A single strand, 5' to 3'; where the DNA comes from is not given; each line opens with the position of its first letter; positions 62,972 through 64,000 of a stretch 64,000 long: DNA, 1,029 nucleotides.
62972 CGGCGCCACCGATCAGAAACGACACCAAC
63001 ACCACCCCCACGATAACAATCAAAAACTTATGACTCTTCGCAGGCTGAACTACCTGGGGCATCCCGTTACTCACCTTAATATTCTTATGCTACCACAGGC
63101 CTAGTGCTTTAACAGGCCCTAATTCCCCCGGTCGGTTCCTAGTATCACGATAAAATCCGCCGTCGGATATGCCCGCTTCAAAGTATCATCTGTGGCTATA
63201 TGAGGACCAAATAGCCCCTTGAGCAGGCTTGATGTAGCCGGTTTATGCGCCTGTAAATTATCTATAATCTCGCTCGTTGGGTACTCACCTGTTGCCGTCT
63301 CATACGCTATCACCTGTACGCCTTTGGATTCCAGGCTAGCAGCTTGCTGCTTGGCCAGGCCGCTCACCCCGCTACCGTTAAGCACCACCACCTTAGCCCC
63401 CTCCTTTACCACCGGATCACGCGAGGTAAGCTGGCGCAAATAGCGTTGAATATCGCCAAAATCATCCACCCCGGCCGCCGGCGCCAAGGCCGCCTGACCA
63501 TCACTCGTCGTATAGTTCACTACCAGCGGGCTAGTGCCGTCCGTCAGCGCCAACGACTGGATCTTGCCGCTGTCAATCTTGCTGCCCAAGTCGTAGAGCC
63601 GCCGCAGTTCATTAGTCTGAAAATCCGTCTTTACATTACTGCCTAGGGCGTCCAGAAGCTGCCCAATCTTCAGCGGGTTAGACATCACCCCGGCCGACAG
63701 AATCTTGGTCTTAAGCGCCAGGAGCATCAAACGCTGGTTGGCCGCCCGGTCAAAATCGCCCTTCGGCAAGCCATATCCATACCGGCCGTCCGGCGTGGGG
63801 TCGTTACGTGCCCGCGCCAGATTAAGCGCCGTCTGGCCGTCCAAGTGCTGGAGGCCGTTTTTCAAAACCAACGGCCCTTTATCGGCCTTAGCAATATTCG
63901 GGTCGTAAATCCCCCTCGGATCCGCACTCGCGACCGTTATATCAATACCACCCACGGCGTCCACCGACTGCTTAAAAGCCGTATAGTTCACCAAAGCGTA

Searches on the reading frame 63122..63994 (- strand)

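Call 15: search_protein_families(library=pfam, proteins=[window:63122-63994:-], max_evalue=0.001)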
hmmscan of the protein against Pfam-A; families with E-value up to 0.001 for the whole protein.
window:63122-63994:- (291 aa): 2 families
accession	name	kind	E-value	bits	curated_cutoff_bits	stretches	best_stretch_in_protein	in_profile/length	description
PF03816.19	LytR_cpsA_psr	-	2e-10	41.5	24.6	1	1-98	70-148/150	LytR_cpsA_psr family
PF13399.11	LytR_C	-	2.2e-09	38.5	22.2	1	201-288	3-85/86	LytR cell envelope-related transcriptional attenuator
